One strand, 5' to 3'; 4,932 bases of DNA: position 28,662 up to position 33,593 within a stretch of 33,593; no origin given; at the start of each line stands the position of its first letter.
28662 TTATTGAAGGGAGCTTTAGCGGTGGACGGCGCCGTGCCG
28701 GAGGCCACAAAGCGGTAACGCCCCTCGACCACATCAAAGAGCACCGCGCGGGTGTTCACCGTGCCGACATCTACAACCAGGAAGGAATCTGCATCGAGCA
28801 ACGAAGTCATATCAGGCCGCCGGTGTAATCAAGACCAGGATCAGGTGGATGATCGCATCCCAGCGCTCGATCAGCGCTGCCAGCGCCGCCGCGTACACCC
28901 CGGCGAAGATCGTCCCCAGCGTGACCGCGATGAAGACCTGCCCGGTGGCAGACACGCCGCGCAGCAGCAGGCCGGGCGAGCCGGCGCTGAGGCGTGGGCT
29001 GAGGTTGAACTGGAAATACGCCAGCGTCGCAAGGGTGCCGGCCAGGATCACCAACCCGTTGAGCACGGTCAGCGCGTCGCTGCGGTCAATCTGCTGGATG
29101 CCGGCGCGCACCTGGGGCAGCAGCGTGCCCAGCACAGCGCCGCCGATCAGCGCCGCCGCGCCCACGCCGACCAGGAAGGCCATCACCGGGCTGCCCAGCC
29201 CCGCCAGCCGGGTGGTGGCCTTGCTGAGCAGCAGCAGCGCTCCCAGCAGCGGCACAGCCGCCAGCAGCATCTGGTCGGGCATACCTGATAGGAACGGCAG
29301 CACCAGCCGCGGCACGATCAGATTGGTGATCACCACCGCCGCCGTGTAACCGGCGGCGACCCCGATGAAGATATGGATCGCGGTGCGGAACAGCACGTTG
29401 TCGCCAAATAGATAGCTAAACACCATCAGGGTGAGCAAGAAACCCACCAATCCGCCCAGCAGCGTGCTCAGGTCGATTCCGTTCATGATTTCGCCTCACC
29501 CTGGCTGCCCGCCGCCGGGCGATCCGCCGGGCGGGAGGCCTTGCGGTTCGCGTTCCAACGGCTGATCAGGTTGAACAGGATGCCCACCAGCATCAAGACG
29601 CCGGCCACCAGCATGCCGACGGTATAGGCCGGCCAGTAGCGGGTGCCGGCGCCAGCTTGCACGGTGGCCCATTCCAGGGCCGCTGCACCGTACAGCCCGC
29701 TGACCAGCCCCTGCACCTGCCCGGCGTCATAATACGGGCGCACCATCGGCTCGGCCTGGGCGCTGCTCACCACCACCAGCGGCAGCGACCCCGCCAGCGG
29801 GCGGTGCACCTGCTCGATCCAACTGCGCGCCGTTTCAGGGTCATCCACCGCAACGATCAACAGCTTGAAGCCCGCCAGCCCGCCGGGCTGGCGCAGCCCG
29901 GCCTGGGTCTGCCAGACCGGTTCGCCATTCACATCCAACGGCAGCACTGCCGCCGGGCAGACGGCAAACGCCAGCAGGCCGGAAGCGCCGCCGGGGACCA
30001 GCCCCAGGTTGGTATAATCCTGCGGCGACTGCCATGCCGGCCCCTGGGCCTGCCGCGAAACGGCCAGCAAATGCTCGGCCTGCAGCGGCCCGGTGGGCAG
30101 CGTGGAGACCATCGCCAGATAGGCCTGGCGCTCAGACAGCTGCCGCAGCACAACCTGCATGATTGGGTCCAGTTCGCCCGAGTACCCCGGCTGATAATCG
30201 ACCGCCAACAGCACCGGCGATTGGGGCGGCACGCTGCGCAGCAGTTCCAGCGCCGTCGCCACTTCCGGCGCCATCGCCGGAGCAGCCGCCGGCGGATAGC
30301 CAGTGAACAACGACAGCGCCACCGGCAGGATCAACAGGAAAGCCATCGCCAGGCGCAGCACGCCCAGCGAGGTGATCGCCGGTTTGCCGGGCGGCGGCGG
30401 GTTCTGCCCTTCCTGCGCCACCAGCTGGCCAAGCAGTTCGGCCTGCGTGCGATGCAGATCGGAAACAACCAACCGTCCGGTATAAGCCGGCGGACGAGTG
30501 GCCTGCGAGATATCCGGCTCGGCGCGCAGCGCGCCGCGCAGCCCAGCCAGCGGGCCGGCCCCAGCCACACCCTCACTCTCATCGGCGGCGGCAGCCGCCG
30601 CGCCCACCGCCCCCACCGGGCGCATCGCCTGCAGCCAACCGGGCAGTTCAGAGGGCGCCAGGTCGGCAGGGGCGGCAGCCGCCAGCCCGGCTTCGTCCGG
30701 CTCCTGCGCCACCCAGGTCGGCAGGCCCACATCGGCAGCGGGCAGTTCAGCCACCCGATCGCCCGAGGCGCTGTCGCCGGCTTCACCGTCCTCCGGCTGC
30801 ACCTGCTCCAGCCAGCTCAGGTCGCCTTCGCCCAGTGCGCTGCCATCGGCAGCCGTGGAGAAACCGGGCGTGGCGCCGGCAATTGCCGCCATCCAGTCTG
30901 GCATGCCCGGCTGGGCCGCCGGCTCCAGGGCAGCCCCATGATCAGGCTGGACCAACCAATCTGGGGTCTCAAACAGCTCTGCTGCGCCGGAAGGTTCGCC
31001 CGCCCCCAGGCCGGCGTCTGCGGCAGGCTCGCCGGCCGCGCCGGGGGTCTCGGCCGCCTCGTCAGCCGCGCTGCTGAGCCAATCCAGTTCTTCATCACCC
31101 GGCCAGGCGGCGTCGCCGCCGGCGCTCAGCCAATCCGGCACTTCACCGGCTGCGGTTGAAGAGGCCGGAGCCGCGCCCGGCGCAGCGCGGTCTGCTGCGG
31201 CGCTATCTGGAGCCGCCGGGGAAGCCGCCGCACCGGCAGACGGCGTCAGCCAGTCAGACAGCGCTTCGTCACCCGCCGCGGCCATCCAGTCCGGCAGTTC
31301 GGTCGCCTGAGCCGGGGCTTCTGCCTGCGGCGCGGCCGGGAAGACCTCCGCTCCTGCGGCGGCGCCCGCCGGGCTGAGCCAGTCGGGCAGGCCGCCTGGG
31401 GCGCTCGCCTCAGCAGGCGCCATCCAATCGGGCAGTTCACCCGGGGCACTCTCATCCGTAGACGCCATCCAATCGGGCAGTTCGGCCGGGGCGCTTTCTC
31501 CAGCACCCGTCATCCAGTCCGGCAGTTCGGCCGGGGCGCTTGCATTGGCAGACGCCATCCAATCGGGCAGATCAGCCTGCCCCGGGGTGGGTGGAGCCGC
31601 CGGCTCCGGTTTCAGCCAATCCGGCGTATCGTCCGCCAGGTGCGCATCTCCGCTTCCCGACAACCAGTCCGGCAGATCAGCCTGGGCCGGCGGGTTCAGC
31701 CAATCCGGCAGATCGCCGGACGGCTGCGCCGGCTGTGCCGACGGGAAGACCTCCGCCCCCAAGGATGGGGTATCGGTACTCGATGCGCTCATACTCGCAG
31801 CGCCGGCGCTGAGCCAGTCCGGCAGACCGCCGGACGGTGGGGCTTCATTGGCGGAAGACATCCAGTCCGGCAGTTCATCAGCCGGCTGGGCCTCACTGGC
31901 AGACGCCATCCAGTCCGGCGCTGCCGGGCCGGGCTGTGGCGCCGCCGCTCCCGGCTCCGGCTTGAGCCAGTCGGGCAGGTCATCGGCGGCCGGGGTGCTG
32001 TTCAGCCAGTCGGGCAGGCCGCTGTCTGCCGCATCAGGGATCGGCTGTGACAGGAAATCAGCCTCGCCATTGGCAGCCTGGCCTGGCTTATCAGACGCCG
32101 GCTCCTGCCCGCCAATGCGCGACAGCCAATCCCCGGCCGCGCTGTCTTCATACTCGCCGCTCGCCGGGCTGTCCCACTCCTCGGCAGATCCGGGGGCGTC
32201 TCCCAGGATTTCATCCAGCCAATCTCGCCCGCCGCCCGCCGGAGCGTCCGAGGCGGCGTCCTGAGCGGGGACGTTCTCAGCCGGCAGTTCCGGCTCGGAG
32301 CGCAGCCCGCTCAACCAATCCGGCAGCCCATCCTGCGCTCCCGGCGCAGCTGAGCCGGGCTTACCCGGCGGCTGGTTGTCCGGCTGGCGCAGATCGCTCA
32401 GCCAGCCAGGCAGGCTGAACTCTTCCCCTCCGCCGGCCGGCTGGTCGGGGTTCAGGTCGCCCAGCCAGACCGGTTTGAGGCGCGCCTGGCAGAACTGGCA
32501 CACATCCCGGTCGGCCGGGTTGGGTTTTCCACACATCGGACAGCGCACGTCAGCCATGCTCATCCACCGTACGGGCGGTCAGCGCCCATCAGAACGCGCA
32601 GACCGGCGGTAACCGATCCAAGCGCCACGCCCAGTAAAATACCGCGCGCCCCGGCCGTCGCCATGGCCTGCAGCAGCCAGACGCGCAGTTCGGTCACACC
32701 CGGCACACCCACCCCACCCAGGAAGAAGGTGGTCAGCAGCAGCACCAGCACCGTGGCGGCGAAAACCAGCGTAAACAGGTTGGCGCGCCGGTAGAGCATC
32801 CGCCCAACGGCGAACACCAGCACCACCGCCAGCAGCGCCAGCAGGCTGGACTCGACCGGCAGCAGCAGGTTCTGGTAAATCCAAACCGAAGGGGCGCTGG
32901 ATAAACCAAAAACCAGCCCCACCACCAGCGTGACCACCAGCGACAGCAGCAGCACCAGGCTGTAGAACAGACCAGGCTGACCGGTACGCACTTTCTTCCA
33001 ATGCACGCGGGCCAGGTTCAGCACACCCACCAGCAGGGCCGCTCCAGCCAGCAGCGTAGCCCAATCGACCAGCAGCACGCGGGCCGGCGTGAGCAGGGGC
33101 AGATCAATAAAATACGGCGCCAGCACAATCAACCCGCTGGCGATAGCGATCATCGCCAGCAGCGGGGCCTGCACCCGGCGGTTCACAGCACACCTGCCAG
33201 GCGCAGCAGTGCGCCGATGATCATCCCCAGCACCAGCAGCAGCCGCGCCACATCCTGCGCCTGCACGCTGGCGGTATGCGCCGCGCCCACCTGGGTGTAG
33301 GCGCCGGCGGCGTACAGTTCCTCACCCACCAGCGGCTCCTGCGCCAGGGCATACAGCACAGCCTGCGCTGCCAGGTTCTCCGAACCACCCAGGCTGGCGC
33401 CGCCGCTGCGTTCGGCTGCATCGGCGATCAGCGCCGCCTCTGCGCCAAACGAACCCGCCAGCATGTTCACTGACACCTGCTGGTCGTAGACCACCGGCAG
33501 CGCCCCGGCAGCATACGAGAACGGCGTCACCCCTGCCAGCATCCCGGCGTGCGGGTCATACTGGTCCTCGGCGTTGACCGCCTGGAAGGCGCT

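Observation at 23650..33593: Tightly packed, partly overlap-coupled 8-gene cluster with no match to any described system: membrane trio, Zn-ribbon/PDW-repeat giant, GlmL-type ASKHA ATPase, barrel/KOW protein, sorting-signal protein and cNMP sensor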

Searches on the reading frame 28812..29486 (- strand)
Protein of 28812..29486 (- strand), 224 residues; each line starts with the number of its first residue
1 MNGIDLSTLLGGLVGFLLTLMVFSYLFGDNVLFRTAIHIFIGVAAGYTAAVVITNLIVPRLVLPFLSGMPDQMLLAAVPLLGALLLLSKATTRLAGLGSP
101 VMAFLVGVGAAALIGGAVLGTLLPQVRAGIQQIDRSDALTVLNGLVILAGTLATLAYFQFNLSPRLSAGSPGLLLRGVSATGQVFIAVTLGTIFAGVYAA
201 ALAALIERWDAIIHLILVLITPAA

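Call 3: search_protein_families(library=pfam, proteins=[window:28812-29486:-], max_evalue=0.1)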
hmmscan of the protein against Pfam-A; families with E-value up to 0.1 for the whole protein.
window:28812-29486:- (224 aa): 0 families

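Call 4: search_protein_families(library=ncbifam, proteins=[window:28812-29486:-], max_evalue=0.1)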
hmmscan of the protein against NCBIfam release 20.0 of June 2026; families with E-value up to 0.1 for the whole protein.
window:28812-29486:- (224 aa): 0 families

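Call 64: search_protein_families(library=padloc, proteins=[window:28812-29486:-], max_evalue=0.01)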
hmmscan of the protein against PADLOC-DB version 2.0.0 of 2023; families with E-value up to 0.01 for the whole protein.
window:28812-29486:- (224 aa): 0 families

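Call 80: search_solved_structures(query=A7, max_evalue=10)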
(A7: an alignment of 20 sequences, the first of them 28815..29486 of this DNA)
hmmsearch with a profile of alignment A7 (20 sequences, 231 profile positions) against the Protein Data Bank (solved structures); distinct sequences matched with E-value up to 10: 1.
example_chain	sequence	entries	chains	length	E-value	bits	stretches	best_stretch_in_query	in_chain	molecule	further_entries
4s3j_A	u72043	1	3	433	0.048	16.5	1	144-227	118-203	Cortical-lytic enzyme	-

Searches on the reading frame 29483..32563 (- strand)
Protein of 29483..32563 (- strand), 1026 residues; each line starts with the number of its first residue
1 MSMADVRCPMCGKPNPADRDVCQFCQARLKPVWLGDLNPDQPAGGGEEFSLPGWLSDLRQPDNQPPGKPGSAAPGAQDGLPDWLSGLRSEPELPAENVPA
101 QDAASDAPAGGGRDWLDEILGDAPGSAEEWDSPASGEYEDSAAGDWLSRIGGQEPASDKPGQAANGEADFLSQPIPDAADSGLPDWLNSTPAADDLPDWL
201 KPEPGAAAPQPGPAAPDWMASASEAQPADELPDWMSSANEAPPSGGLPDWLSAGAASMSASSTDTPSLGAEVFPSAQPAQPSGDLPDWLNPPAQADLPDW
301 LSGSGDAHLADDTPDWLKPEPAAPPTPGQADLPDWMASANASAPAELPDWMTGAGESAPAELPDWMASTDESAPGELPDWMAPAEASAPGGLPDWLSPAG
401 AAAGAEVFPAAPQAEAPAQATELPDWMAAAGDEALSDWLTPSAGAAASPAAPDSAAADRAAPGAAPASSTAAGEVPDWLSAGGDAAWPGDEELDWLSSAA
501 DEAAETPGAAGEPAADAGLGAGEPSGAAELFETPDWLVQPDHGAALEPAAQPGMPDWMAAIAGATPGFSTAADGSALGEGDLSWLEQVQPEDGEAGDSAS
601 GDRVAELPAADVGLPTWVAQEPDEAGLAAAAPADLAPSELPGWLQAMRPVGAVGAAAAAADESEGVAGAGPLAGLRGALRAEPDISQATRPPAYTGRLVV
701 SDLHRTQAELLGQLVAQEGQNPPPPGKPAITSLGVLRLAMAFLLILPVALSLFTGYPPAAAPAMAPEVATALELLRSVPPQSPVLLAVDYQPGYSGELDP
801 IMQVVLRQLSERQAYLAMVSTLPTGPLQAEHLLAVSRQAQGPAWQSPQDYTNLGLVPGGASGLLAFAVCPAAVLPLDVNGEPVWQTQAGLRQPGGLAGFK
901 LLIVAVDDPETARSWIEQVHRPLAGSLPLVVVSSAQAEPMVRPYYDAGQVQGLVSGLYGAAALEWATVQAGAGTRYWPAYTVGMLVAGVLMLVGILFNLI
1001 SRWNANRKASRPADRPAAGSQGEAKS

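Call 3: search_protein_families(library=pfam, proteins=[window:29483-32563:-], max_evalue=0.1)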
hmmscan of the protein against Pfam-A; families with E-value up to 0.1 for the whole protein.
window:29483-32563:- (1026 aa): 3 families
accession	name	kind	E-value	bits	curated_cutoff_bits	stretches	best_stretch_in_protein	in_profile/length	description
PF18912.6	DZR_2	-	0.0011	19.2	27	1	7-31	9-33/56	Double zinc ribbon domain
PF12773.13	DZR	-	0.013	16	27.3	1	8-30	1-23/45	Double zinc ribbon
PF24463.1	DUF7577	-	0.082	13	28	0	6-29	3-26/27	Domain of unknown function (DUF7577)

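Call 4: search_protein_families(library=ncbifam, proteins=[window:29483-32563:-], max_evalue=0.1)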
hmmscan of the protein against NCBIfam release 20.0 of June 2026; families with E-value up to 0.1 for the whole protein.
window:29483-32563:- (1026 aa): 0 families

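Call 64: search_protein_families(library=padloc, proteins=[window:29483-32563:-], max_evalue=0.01)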
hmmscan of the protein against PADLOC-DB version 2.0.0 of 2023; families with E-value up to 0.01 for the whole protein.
window:29483-32563:- (1026 aa): 0 families

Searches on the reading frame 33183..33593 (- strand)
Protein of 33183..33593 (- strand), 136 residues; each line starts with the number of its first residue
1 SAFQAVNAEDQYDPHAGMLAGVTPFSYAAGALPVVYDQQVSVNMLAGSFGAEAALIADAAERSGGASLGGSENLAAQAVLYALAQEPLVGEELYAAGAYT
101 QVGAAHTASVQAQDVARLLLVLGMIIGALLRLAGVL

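Call 3: search_protein_families(library=pfam, proteins=[window:33183-33593:-], max_evalue=0.1)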
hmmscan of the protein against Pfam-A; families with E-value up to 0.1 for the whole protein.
window:33183-33593:- (136 aa): 1 family
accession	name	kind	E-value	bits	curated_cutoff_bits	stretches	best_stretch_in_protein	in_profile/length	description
PF20539.3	DUF6754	-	3.3e-15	56.3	27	1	2-133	117-248/257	Domain of unknown function (DUF6754)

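Call 4: search_protein_families(library=ncbifam, proteins=[window:33183-33593:-], max_evalue=0.1)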
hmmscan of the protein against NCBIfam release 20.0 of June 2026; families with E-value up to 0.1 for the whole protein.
window:33183-33593:- (136 aa): 0 families
